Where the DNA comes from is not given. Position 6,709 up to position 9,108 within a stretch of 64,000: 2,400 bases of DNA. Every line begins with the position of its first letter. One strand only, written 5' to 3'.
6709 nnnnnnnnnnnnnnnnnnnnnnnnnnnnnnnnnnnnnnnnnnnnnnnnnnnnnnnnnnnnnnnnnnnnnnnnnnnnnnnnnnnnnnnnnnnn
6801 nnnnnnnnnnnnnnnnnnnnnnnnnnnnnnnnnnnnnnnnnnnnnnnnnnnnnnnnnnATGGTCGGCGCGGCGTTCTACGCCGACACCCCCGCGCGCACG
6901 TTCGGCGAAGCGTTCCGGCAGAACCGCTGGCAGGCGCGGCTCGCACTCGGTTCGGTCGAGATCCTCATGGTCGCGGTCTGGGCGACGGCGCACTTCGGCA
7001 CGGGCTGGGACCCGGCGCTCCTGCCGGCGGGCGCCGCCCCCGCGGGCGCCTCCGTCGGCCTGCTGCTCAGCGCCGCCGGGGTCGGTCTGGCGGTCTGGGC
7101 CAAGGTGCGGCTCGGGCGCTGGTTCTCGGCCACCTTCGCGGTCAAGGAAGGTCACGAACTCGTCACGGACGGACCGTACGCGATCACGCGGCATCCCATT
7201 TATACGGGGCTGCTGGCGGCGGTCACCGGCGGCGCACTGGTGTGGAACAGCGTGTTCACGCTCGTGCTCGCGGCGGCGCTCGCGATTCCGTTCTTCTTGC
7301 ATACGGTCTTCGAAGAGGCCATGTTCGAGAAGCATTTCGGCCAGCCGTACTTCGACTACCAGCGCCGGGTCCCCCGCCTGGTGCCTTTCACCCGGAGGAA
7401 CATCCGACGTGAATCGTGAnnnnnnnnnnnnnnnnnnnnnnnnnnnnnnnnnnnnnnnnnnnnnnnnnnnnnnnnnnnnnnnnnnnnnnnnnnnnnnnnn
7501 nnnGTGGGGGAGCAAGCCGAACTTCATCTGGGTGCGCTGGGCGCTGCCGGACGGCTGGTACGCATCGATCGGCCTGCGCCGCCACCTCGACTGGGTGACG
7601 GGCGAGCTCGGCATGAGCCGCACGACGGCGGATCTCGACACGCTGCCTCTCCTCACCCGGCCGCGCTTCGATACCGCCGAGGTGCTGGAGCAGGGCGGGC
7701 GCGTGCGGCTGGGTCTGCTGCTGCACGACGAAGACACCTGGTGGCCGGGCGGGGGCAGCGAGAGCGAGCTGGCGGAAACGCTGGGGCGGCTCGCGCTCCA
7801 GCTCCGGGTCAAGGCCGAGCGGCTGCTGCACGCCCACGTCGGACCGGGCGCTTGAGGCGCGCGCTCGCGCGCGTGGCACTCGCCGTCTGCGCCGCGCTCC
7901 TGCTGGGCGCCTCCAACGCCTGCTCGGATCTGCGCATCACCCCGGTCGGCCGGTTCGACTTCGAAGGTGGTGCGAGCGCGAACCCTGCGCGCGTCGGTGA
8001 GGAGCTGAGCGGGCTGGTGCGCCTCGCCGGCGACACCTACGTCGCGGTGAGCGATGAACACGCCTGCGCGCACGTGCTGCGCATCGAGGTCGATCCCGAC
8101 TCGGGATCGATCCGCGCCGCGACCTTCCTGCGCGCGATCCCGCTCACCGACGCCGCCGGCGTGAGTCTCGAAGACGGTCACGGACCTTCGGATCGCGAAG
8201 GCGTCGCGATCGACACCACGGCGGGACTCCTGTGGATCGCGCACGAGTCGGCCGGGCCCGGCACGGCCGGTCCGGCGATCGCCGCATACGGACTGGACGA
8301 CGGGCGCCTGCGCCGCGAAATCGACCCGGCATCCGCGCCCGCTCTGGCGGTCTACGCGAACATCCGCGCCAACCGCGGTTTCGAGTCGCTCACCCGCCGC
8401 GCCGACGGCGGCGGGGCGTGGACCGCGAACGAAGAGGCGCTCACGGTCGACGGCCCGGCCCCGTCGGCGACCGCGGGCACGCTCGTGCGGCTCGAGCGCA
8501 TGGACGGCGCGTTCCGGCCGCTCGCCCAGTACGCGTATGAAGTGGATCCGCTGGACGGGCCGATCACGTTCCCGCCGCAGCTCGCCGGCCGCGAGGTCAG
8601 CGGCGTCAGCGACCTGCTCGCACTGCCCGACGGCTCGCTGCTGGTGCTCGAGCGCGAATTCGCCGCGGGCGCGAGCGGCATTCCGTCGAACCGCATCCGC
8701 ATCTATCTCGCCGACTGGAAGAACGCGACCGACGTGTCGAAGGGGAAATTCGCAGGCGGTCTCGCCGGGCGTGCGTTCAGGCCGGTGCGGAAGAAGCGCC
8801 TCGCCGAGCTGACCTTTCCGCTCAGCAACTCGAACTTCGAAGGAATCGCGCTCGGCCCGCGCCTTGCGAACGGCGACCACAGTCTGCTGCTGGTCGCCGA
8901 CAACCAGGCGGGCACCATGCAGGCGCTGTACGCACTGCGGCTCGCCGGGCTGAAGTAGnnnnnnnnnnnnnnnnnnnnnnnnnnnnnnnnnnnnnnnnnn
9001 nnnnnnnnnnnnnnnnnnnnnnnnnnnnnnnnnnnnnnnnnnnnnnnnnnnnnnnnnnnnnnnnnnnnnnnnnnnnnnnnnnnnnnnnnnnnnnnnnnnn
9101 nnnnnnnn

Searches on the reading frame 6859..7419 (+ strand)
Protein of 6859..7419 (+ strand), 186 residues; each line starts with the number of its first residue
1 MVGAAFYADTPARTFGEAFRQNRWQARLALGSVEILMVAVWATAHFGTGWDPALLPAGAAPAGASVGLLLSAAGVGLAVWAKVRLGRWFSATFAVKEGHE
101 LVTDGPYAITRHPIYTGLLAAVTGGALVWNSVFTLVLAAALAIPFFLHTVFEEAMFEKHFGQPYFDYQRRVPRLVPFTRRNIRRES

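Call 6: search_protein_families(library=pfam, proteins=[window:6859-7419:+])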
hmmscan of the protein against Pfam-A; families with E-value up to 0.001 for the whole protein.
window:6859-7419:+ (186 aa): 2 families
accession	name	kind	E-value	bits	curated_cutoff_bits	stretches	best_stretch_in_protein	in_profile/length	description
PF04191.18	PEMT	-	2.1e-15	57.5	25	1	66-162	5-104/105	Phospholipid methyltransferase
PF04140.19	ICMT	-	1.3e-11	45.2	24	1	74-150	8-86/95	Isoprenylcysteine carboxyl methyltransferase (ICMT) family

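Call 7: search_protein_families(library=ncbifam, proteins=[window:6859-7419:+])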
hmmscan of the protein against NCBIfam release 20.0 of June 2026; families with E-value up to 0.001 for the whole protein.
window:6859-7419:+ (186 aa): 3 families
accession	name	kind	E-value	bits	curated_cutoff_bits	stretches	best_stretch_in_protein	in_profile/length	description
NF040696.1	isopcys_mtase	equivalog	7.2e-22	78.2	160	1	54-177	65-189/190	protein-S-isoprenylcysteine O-methyltransferase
NF045656.1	MeththiolMtaseMddA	equivalog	2.3e-06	27.1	270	1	103-176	167-238/238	methanethiol S-methyltransferase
TIGR04571.1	LmtA_Leptospira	exception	5.5e-05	23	325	1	103-176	90-164/252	lipid A Kdo2 1-phosphate O-methyltransferase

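Call 56: search_protein_families(library=padloc, proteins=[window:6859-7419:+], max_evalue=0.001)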
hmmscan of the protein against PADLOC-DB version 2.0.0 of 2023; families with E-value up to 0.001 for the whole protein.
window:6859-7419:+ (186 aa): 0 families

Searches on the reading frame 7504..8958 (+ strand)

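Call 56: search_protein_families(library=padloc, proteins=[window:7504-8958:+], max_evalue=0.001)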
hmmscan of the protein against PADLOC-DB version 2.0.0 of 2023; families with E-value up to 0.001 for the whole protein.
window:7504-8958:+ (484 aa): 0 families

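Call 57: search_protein_families(library=pfam, proteins=[window:7504-8958:+], max_evalue=0.001)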
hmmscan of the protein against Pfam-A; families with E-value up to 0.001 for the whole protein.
window:7504-8958:+ (484 aa): 1 family
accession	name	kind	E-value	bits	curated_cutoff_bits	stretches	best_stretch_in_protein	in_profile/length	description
PF13449.12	Phytase-like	-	2.4e-53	182.3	27.6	1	167-467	5-282/284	Esterase-like activity of phytase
